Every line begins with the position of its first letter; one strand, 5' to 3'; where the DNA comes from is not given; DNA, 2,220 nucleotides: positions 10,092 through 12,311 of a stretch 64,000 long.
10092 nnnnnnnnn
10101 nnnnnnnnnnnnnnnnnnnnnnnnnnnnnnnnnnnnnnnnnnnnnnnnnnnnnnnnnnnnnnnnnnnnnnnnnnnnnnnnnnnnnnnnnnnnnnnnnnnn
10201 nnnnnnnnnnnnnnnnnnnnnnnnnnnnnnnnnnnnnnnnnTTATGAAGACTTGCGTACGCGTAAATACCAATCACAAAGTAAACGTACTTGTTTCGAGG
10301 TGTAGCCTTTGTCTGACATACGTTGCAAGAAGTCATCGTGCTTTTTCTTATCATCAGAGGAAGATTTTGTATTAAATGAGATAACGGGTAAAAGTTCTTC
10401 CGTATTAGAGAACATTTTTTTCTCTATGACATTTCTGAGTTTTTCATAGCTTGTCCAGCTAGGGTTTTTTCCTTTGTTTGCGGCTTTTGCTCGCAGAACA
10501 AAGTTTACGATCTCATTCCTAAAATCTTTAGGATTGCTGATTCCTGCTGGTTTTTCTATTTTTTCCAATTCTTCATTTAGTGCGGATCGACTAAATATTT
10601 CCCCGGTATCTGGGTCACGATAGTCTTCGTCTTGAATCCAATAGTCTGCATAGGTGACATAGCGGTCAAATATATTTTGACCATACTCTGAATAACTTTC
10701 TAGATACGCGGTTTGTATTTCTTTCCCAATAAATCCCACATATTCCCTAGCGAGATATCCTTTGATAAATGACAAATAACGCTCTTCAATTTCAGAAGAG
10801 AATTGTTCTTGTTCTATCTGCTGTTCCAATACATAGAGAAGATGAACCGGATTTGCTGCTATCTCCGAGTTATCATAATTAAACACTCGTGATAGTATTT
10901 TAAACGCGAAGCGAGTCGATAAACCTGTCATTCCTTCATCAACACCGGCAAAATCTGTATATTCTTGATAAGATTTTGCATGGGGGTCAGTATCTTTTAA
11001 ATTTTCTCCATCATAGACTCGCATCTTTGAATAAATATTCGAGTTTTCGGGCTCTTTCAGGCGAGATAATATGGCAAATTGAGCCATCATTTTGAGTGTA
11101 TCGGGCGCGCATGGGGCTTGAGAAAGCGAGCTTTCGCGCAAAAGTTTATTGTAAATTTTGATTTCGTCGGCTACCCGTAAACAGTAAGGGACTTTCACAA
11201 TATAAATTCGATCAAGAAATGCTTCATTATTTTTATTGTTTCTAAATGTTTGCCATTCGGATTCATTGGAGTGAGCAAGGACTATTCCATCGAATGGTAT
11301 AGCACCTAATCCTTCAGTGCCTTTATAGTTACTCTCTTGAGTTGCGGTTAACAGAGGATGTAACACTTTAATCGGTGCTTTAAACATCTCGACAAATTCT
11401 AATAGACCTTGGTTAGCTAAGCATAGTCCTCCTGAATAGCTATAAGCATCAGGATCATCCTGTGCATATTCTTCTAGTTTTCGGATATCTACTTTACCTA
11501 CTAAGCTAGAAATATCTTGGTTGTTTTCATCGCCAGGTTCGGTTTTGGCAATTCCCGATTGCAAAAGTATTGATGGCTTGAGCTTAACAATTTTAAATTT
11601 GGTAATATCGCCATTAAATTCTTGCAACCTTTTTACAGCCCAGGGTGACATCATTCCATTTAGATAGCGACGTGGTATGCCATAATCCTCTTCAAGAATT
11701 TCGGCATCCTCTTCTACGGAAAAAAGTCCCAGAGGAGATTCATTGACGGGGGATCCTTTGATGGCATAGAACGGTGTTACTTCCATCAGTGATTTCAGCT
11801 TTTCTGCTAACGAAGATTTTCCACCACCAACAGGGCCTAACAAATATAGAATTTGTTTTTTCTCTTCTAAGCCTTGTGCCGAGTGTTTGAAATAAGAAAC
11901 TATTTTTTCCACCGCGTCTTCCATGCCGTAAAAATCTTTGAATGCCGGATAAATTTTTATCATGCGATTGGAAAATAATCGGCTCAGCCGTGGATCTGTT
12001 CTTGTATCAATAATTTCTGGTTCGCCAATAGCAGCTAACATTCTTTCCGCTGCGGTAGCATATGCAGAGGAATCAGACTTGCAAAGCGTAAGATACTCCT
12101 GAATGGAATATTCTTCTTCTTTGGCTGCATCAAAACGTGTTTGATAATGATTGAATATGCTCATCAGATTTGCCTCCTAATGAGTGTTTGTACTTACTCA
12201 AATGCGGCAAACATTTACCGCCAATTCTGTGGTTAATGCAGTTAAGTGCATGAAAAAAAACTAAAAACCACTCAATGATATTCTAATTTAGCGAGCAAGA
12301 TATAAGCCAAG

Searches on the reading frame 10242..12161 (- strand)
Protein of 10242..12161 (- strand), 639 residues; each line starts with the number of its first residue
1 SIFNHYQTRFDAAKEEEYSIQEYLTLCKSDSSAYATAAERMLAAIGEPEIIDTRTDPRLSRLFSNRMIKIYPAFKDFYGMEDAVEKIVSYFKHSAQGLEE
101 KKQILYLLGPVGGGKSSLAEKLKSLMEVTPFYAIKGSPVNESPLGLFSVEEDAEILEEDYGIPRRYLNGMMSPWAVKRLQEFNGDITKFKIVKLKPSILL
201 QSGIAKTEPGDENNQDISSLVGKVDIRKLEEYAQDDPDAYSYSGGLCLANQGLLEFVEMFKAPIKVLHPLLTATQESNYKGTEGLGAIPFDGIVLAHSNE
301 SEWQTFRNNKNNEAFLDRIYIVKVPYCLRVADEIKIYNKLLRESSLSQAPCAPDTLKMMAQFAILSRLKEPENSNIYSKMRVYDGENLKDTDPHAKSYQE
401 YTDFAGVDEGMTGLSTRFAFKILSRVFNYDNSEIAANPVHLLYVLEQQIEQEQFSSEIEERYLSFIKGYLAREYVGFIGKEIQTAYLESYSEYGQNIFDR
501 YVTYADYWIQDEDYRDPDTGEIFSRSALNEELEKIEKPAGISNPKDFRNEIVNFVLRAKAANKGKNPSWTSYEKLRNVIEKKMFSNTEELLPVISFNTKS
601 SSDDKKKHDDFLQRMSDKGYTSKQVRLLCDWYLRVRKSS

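Call 22: search_protein_families(library=pfam, proteins=[window:10242-12161:-], max_evalue=0.001)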
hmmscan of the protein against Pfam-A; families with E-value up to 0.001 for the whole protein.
window:10242-12161:- (639 aa): 2 families
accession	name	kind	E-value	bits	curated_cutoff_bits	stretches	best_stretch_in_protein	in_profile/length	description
PF08298.17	AAA_PrkA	-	9.5e-182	604.3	25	1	19-375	2-358/358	PrkA AAA domain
PF06798.17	PrkA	-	2.2e-68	231.1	25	1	377-631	1-255/255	PrkA serine protein kinase C-terminal domain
